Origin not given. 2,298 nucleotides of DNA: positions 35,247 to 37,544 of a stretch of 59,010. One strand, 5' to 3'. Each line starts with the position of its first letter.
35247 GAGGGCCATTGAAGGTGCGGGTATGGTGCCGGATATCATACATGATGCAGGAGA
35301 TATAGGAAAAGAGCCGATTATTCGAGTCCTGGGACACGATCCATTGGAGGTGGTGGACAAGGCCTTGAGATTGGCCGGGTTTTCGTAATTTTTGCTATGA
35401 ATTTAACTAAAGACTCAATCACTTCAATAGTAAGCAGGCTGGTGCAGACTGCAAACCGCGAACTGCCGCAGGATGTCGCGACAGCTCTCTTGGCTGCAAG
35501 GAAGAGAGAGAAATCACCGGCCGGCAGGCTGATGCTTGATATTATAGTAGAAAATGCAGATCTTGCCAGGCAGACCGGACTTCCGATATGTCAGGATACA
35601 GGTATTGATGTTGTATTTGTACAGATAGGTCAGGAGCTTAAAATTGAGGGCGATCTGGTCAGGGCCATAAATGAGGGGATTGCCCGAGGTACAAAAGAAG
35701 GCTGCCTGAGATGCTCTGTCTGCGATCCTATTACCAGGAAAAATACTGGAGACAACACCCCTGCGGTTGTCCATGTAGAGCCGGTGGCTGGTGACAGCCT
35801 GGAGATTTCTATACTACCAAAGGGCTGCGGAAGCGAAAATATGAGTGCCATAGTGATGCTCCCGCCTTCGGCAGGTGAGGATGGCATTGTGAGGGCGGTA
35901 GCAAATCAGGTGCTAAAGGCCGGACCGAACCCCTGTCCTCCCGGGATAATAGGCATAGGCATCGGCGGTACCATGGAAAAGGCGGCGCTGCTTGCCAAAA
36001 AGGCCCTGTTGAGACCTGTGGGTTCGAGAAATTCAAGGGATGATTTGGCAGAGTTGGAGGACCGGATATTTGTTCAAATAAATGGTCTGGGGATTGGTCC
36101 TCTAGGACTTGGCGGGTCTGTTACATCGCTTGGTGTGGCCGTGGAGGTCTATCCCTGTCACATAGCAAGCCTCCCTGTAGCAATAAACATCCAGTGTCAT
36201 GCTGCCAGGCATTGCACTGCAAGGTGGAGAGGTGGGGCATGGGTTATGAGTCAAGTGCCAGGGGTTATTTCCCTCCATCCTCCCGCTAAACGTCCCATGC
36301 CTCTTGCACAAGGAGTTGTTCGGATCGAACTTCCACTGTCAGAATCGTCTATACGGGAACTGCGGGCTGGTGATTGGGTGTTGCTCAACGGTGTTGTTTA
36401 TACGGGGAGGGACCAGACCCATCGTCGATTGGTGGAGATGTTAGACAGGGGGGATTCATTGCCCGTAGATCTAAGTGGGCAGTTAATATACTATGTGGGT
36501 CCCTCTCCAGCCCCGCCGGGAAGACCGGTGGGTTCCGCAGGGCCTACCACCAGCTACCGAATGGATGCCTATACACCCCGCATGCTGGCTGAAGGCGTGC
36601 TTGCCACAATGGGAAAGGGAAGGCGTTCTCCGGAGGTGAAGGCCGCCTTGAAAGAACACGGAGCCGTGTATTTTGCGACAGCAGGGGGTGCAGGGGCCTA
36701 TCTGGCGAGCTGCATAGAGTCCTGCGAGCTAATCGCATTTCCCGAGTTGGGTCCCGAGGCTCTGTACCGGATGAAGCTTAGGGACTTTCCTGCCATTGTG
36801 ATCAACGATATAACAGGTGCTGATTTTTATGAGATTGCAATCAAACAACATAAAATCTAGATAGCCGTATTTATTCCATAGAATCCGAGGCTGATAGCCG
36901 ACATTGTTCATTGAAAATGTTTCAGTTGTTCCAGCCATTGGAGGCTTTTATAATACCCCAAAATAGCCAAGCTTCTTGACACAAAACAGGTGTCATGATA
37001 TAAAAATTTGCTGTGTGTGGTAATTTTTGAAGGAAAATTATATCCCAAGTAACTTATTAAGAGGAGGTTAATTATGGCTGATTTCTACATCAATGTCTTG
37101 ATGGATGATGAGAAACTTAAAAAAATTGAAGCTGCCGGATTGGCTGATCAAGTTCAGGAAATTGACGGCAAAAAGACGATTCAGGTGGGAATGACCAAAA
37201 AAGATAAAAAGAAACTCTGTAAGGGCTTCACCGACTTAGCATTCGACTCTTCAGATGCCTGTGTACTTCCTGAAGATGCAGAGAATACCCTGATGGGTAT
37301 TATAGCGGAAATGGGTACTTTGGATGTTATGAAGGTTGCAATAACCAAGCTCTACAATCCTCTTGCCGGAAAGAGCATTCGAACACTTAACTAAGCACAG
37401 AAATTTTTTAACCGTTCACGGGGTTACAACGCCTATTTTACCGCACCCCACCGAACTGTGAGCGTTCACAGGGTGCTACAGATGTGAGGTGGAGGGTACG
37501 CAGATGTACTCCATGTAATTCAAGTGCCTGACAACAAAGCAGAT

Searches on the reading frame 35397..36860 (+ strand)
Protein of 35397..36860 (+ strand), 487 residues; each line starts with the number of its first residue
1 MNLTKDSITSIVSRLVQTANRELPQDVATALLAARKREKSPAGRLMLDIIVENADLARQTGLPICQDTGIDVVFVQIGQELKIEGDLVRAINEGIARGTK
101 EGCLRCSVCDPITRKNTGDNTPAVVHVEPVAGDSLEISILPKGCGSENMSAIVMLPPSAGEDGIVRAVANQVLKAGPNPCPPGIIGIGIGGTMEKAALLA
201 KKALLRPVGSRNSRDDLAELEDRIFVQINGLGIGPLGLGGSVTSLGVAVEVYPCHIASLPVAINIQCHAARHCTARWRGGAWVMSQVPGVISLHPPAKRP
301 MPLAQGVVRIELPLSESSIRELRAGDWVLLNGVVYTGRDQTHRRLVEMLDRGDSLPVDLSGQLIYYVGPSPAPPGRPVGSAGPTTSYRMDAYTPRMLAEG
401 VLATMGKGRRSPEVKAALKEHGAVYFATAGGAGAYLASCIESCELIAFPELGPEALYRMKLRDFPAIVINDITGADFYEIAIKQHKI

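Call 91: search_protein_families(library=pfam, proteins=[window:35397-36860:+], max_evalue=0.000001)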
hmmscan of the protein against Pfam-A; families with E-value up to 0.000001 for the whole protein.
window:35397-36860:+ (487 aa): 2 families
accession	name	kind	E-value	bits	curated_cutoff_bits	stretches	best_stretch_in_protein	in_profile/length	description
PF05681.19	Fumerase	-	2e-105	352.4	25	1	11-275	3-269/270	Fumarate hydratase (Fumerase)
PF05683.17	Fumerase_C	-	1e-54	185.4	22.2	1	307-479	26-203/205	Fumarase C-terminus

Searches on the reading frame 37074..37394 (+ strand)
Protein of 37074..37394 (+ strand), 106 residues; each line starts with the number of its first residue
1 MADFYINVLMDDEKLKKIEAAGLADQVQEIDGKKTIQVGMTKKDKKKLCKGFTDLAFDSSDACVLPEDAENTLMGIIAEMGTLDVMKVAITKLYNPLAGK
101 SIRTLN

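Call 71: search_protein_families(library=pfam, proteins=[window:37074-37394:+], max_evalue=0.00001)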
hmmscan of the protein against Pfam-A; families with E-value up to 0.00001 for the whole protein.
window:37074-37394:+ (106 aa): 1 family
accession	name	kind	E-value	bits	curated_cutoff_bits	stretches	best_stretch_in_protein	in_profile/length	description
PF22271.1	DUF6955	-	6.1e-26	90.9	27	1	4-90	1-91/91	Family of unknown function (DUF6955)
